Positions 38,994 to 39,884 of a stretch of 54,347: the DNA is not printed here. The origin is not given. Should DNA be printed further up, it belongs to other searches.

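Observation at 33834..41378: F420-flavoured gene cluster in a Firmicutes-like genome: CofE/FbiB-like fusion + NADPH:F420 reductase-like + two LLM oxidoreductases + ECF S-component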

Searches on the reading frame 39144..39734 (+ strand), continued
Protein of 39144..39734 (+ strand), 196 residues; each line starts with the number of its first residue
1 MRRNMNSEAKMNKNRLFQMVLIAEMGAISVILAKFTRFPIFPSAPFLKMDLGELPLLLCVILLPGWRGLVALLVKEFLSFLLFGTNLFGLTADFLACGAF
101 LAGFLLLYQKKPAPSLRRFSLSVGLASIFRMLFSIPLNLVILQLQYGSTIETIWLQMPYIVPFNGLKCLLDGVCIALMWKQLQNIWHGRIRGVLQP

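Call 91: search_protein_families(library=ncbifam, proteins=[L045:5360-6013:+, L045:6010-6567:+, L045:6564-7184:+, L045:7181-8119:+, L045:8127-8765:+, L045:275-2506:+, L045:10108-10530:+, L098:5188-5952:+, L098:6556-7290:+, L098:8835-10505:+], max_evalue=1e-8)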
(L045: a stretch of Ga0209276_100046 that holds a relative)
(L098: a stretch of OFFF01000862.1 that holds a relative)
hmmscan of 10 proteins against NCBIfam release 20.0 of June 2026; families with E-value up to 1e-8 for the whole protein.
L045:5360-6013:+ (217 aa): 10 families
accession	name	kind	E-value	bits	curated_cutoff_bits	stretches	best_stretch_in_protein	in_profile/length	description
TIGR03162.1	ribazole_cobC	equivalog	1.6e-37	128.6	162.9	1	16-194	1-175/176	alpha-ribazole phosphatase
NF045917.1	PhserinePhPspA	equivalog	3e-36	125.1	350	1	16-213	4-200/211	phosphoserine phosphatase PspA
NF005567.0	PRK07238.1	equivalog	2.8e-34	119.1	326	1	13-213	177-377/378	bifunctional RNase H/acid phosphatase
TIGR03848.1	MSMEG_4193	subfamily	5.5e-32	110.9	203.85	1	16-208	2-197/204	MSMEG_4193 family putative phosphomutase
NF011580.0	PRK15004.1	equivalog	8.2e-25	88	250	1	16-211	3-197/203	adenosylcobalamin/alpha-ribazole phosphatase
NF002901.0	PRK03482.1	equivalog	5e-23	81.8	261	1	16-197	4-184/215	2,3-diphosphoglycerate-dependent phosphoglycerate mutase GpmB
NF038349.1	dPGM_arch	equivalog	1e-22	81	225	1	18-203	3-178/194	2,3-diphosphoglycerate-dependent phosphoglycerate mutase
NF009994.0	PRK13463.1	equivalog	1e-21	77.7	277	1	12-173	1-161/203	phosphoserine phosphatase 1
NF009993.0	PRK13462.1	equivalog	9.9e-16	58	226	1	16-181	8-165/203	acid phosphatase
NF002217.0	PRK01112.1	equivalog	8.5e-11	41.6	320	0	16-78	4-63/228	2,3-bisphosphoglycerate-dependent phosphoglycerate mutase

L045:6010-6567:+ (185 aa): 0 families

L045:6564-7184:+ (206 aa): 8 families
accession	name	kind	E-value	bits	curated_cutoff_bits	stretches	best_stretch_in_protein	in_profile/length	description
NF009810.0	PRK13294.1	equivalog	3.5e-48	164.6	304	1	14-205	258-448/449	coenzyme F420-0:L-glutamate ligase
TIGR03553.1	F420_FbiB_CTERM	equivalog_domain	1.1e-46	159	249.55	1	14-205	3-193/194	F420 biosynthesis protein FbiB, C-terminal domain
TIGR02476.1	BluB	equivalog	8.1e-29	100.5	150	1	6-192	5-185/205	5,6-dimethylbenzimidazole synthase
NF003768.0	PRK05365.1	equivalog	1e-15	57.8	152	1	12-198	16-189/200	malonic semialdehyde reductase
NF047509.1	Rv3131_FMN_oxido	subfamily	1.2e-15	57.8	199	0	36-58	2-24/319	Acg family FMN-binding oxidoreductase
NF008033.1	PRK10765.1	equivalog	3e-13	49.8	223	0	99-203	70-176/240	oxygen-insensitive NADPH nitroreductase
NF008275.0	PRK11053.1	equivalog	5.7e-10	39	227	0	9-75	2-69/217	oxygen-insensitive NAD(P)H nitroreductase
NF008088.0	PRK10828.1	equivalog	1.6e-09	37.6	183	1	10-170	3-146/183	NAD(P)H nitroreductase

L045:7181-8119:+ (312 aa): 2 families
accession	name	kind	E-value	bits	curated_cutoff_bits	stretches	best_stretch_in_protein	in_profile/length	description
TIGR01819.1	F420_cofD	equivalog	4.2e-96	321.5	257.45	1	2-304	1-300/301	2-phospho-L-lactate transferase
TIGR01826.1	CofD_related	subfamily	9.6e-12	45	196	1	116-228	105-215/310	uridine diphosphate-N-acetylglucosamine-binding protein YvcK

L045:8127-8765:+ (212 aa): 1 family
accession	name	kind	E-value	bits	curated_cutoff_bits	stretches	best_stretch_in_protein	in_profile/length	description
TIGR03552.1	F420_cofC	equivalog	2.3e-44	151.4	105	1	5-193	2-191/196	2-phospho-L-lactate guanylyltransferase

L045:275-2506:+ (743 aa): 4 families
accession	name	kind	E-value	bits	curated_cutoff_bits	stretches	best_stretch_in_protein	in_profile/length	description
TIGR00691.1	spoT_relA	subfamily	4.4e-239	795.4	499.2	1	41-728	1-686/687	RelA/SpoT family protein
NF008303.0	PRK11092.1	equivalog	1.1e-203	678.4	947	1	22-729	7-699/702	bifunctional GTP diphosphokinase/guanosine-3',5'-bis pyrophosphate 3'-pyrophosphohydrolase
NF008124.0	PRK10872.1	equivalog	2.8e-186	621.3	728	1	36-729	33-740/744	GTP diphosphokinase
NF053588.1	GTPPhKinYjbM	equivalog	8.9e-11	41.9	320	1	218-363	11-161/201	GTP diphosphokinase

L045:10108-10530:+ (140 aa): 2 families
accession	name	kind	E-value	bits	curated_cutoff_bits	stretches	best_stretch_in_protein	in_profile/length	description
TIGR02286.1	PaaD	equivalog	7.3e-30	103.5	118.9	1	21-131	2-113/114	hydroxyphenylacetyl-CoA thioesterase PaaI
TIGR00369.1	unchar_dom_1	domain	2.5e-21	75.9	36.6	1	20-127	3-113/117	hotdog fold thioesterase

L098:5188-5952:+ (254 aa): 4 families
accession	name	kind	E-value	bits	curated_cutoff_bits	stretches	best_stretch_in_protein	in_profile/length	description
TIGR01916.1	F420_cofE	equivalog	2.5e-79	266.2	180.65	1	5-250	2-243/244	coenzyme F420-0:L-glutamate ligase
NF009809.0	PRK13293.1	equivalog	2.6e-73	246.5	274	1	4-251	3-244/253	coenzyme F420-0:L-glutamate ligase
NF009810.0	PRK13294.1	equivalog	6.9e-56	190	304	1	2-251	11-243/449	coenzyme F420-0:L-glutamate ligase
TIGR04132.1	intra_fol_E_lig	hypoth_equivalog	7.9e-27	94.2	350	1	18-227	14-201/241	putative folate metabolism gamma-glutamate ligase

L098:6556-7290:+ (244 aa): 4 families
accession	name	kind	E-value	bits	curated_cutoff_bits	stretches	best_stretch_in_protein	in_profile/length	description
TIGR01916.1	F420_cofE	equivalog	4.1e-80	268.7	180.65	1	4-244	1-244/244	coenzyme F420-0:L-glutamate ligase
NF009810.0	PRK13294.1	equivalog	1.4e-71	241.7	304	1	2-244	11-243/449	coenzyme F420-0:L-glutamate ligase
NF009809.0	PRK13293.1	equivalog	1e-68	231.5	274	1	3-244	2-244/253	coenzyme F420-0:L-glutamate ligase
TIGR04132.1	intra_fol_E_lig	hypoth_equivalog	5.6e-17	61.9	350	1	31-214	28-193/241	putative folate metabolism gamma-glutamate ligase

L098:8835-10505:+ (556 aa): 4 families
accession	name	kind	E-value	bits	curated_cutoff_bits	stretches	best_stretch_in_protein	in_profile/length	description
NF047343.1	SCCmet_CcrB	equivalog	8.3e-29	100.6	900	1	11-474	11-452/542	cassette chromosome recombinase CcrB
NF041201.1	recomb_XisF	equivalog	1.8e-28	99.7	375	1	11-415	3-385/465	fdxN element excision recombinase XisF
NF047347.1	SCCmet_CcrC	equivalog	1.7e-18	66.4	900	1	12-460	8-432/558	cassette chromosome recombinase CcrC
NF047344.1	SCCmet_CcrA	equivalog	4.1e-12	45.9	700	1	11-209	6-198/442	cassette chromosome recombinase CcrA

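Call 95: search_protein_representatives(alignment_id=A2)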
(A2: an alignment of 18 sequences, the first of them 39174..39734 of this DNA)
Query: 18 sequences, 187 profile positions. Proteins with E-value up to 0.001 (for the whole library): 3196; up to 1e-10: 1495; up to 1e-30: 37. The best 150 are listed.
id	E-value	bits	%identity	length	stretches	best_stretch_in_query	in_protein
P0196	1.8e-66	239.9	-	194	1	3-185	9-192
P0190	3.0e-61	222.9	-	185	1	6-182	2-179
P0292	5.5e-58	212.2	-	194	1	7-174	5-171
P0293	5.0e-55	202.6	-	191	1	5-183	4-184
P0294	5.8e-53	195.9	-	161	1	24-182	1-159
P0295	1.8e-49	184.5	-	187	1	9-179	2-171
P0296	2.1e-47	177.7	-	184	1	13-176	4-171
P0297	4.9e-47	176.5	-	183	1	6-182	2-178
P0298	7.4e-47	175.9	-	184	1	10-180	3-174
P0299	7.6e-47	175.9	-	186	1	7-181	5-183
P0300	1.3e-46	175.2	-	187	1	8-181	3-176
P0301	6.7e-45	169.6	-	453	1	6-177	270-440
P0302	8.3e-45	169.3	-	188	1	10-183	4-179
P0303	1.1e-44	168.9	-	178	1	9-177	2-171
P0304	4.3e-43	163.7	-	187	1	10-178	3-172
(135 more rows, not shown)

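Call 97: find_encoding_contigs(protein=P0301, flank=10000, max_places=4)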
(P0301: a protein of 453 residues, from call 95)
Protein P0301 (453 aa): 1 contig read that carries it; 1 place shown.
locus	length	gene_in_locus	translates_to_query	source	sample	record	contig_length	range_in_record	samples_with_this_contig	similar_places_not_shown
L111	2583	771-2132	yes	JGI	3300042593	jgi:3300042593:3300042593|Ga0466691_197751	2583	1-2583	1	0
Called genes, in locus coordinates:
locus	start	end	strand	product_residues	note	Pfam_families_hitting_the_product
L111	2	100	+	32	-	?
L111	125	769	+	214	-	PF03807:F420_oxidored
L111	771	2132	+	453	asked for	PF01996:F420_ligase, PF12822:ECF_trnsprt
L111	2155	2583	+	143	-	?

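Call 98: search_protein_families(library=ncbifam, proteins=[P0301], max_evalue=0.001)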
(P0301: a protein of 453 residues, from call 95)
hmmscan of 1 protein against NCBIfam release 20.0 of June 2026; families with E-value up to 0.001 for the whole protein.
P0301 (453 aa): 4 families
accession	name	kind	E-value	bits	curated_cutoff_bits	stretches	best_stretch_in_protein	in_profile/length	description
NF009809.0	PRK13293.1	equivalog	2.4e-70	236.8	274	1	11-253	10-249/253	coenzyme F420-0:L-glutamate ligase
TIGR01916.1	F420_cofE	equivalog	3.9e-70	236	180.65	1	7-247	4-243/244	coenzyme F420-0:L-glutamate ligase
NF009810.0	PRK13294.1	equivalog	1.3e-44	152.9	304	1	6-252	15-247/449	coenzyme F420-0:L-glutamate ligase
TIGR04132.1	intra_fol_E_lig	hypoth_equivalog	1.5e-25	90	350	1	21-225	17-202/241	putative folate metabolism gamma-glutamate ligase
